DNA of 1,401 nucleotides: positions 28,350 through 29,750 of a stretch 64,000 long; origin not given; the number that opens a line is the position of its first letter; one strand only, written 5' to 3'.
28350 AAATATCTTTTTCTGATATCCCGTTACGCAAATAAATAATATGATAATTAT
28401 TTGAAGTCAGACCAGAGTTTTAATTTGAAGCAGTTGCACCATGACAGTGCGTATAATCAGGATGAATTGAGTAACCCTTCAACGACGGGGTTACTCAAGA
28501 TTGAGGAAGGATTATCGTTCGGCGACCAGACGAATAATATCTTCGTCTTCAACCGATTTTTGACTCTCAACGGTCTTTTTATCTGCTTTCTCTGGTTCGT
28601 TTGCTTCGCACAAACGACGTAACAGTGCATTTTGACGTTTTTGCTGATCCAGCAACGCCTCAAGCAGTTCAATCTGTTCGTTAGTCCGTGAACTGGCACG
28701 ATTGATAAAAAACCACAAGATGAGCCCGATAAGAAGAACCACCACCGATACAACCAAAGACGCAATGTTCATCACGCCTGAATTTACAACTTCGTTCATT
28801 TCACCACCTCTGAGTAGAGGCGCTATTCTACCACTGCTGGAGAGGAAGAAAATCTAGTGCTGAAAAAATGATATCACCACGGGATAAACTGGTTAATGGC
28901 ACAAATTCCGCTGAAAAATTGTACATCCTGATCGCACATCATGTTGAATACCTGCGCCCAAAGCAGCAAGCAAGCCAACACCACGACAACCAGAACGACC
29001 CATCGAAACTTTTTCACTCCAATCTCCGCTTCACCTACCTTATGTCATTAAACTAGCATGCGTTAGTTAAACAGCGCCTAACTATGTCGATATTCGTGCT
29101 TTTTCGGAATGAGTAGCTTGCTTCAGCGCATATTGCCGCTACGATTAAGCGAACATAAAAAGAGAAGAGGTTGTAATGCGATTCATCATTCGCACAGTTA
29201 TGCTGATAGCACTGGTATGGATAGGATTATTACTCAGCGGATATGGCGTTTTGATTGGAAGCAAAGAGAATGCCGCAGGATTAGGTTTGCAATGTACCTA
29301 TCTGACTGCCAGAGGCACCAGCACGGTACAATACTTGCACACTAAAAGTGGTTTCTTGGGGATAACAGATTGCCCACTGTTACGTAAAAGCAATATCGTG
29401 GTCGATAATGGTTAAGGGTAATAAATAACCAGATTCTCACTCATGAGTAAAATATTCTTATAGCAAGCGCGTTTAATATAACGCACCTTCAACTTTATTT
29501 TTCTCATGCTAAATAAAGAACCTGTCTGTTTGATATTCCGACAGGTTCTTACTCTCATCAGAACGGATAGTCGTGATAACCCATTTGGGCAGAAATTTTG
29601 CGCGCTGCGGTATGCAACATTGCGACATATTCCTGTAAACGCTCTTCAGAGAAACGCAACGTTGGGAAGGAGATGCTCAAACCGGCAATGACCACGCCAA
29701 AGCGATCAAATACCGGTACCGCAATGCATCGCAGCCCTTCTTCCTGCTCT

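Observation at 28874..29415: mgrB starts with GTG and is divergent from yobH; the PhoP-box arrangement is atypical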

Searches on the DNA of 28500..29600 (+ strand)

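Call 4: search_dna_similar(query=window:28500-29600:+, collection=ecoli_genomes, mode=near, max_rows=8)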
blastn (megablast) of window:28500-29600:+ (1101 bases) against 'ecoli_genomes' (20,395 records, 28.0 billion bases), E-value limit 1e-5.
Records with a match: 5425; places in all: 5455; records where one place covers at least 80% of the query: 5409.
Genomes with a match: 5425 of 5426; with a place that covers at least 80% of the query: 5409. Places per genome that has any: lowest 1, median 1, highest 2. On chromosomes: 5454 places; on plasmids: 1.
Best place of each record, by identity: >=99% 3170; 95-99% 2255.
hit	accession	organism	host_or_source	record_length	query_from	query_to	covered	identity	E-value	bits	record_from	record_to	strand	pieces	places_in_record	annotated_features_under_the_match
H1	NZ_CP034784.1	Escherichia coli strain ECZP248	feces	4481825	1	1101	100%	100.0%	0e+0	2034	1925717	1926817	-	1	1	yebO: YebO family protein | yobH: YobH family protein | mgrB: PhoP/PhoQ regulator MgrB | kdgR: DNA-binding transcriptional regulator KdgR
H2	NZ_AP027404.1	Escherichia coli strain EC416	Sus scrofa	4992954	1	1101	100%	100.0%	0e+0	2034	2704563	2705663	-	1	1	yebO: YebO family protein | yobH: YobH family protein | mgrB: PhoP/PhoQ regulator MgrB | kdgR: DNA-binding transcriptional regulator KdgR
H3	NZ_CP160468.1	Escherichia coli strain PEC1009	Wild bird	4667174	1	1101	100%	100.0%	0e+0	2034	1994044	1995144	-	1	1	yebO: YebO family protein | yobH: YobH family protein | mgrB: PhoP/PhoQ regulator MgrB | kdgR: DNA-binding transcriptional regulator KdgR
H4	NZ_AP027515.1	Escherichia coli strain LR-29-1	Homo sapiens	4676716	1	1101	100%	100.0%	0e+0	2034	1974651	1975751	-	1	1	yebO: YebO family protein | yobH: YobH family protein | mgrB: PhoP/PhoQ regulator MgrB | kdgR: DNA-binding transcriptional regulator KdgR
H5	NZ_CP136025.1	Escherichia coli strain GDSC2BY4G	vegetable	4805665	1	1101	100%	100.0%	0e+0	2034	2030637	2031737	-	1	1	yebO: YebO family protein | yobH: YobH family protein | mgrB: PhoP/PhoQ regulatory lipoprotein MgrB | kdgR: DNA-binding transcriptional regulator KdgR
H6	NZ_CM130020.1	Escherichia coli strain EEC_W5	Gallus gallus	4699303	1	1101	100%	100.0%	0e+0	2034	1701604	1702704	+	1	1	yebO: YebO family protein | yobH: YobH family protein | mgrB: PhoP/PhoQ regulatory lipoprotein MgrB | kdgR: DNA-binding transcriptional regulator KdgR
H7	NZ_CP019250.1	Escherichia coli strain 13KWH46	Homo sapiens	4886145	1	1101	100%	99.9%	0e+0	2028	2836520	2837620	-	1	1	yebO: YebO family protein | yobH: YobH family protein | mgrB: PhoP/PhoQ regulator MgrB | kdgR: DNA-binding transcriptional regulator KdgR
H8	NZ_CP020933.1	Escherichia coli strain HB-Coli0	chicken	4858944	1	1101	100%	99.9%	0e+0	2028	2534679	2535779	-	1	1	yebO: YebO family protein | yobH: YobH family protein | mgrB: PhoP/PhoQ regulator MgrB | kdgR: DNA-binding transcriptional regulator KdgR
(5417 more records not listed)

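Call 6: get_annotated_region(hit=H1, flank=1500)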
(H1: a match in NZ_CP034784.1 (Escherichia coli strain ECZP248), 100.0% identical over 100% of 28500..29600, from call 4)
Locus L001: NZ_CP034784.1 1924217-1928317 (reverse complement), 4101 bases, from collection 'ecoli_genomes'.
description: Escherichia coli strain ECZP248 chromosome, complete genome
organism: Escherichia coli strain ECZP248 (NCBI taxid 562)
replicon: chromosome; assembly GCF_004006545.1
host: -; source: feces; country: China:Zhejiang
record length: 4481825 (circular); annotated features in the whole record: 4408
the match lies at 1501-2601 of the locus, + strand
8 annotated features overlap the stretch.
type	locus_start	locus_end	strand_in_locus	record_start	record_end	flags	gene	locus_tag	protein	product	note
CDS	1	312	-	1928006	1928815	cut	rlmA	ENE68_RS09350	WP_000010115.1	23S rRNA (guanine(745)-N(1))-methyltransferase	-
CDS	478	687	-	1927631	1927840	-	cspE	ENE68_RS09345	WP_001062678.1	transcription antiterminator/RNA stability regulator CspE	-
CDS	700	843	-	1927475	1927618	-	yobF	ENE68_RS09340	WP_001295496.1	DUF2627 domain-containing protein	-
CDS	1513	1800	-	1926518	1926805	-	yebO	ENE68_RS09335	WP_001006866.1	YebO family protein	-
CDS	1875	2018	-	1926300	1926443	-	mgrB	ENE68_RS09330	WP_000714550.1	PhoP/PhoQ regulator MgrB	-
CDS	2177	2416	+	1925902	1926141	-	yobH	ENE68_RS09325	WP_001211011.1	YobH family protein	-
CDS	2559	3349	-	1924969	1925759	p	kdgR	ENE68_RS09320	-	DNA-binding transcriptional regulator KdgR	frameshifted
CDS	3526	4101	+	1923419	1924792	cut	yebQ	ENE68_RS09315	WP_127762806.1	MFS transporter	-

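Call 48: search_dna_similar(query=window:29040-29090:-, collection=ecoli_genomes, mode=near, max_rows=6, rows=spread)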
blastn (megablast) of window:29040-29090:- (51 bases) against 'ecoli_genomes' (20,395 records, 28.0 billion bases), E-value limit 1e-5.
Records with a match: 5126; places in all: 5126; records where one place covers at least 80% of the query: 5125.
Genomes with a match: 5126 of 5426; with a place that covers at least 80% of the query: 5125. Places per genome that has any: lowest 1, median 1, highest 1. On chromosomes: 5125 places; on plasmids: 1.
Best place of each record, by identity: >=99% 4929; 95-99% 197.
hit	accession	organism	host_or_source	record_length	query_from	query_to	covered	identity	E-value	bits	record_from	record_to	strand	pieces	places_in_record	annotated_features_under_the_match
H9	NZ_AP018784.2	Escherichia coli strain SK1144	-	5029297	1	51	100%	100.0%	1e-17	95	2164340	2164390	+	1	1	none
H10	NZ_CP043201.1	Escherichia coli O16:H48 strain PG20180059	mouse gut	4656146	1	51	100%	100.0%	1e-17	95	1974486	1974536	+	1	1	none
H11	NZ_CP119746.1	Escherichia coli strain E15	chicken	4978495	1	51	100%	100.0%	1e-17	95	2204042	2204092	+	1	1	none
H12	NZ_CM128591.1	Escherichia coli strain 200112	Homo sapiens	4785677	1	51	100%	100.0%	1e-17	95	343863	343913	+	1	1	none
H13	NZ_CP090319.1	Escherichia coli strain EECO1006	Homo sapiens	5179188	1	51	100%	100.0%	1e-17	95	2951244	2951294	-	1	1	none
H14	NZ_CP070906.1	Escherichia coli strain 88COLEC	Homo sapiens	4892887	1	35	69%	100.0%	1e-8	66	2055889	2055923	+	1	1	none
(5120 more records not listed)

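Call 66: get_annotated_region(hit=H14, flank=2500)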
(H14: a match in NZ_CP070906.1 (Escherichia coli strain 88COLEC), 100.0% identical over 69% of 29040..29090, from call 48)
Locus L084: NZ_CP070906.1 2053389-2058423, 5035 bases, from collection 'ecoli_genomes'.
description: Escherichia coli strain 88COLEC chromosome, complete genome
organism: Escherichia coli strain 88COLEC (NCBI taxid 562)
replicon: chromosome; assembly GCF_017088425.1
host: Homo sapiens; source: feces; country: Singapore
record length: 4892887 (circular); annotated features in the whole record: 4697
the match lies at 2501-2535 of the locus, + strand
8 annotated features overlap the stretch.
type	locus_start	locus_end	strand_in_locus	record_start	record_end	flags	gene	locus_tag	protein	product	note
CDS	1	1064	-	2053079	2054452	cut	yebQ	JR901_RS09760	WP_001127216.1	MFS transporter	-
CDS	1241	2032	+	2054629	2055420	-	kdgR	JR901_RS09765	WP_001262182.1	DNA-binding transcriptional regulator KdgR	-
CDS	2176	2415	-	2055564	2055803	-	yobH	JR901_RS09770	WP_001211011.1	YobH family protein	-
CDS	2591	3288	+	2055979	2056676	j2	-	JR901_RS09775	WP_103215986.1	IS1-like element IS1A family transposase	programmed frameshift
CDS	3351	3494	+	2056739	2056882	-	mgrB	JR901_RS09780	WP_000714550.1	PhoP/PhoQ regulator MgrB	-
CDS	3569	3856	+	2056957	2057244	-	yebO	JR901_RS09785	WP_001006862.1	YebO family protein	-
CDS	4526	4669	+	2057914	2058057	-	yobF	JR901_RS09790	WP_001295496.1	DUF2627 domain-containing protein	-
CDS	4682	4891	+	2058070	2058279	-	cspE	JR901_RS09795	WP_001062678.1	transcription antiterminator/RNA stability regulator CspE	-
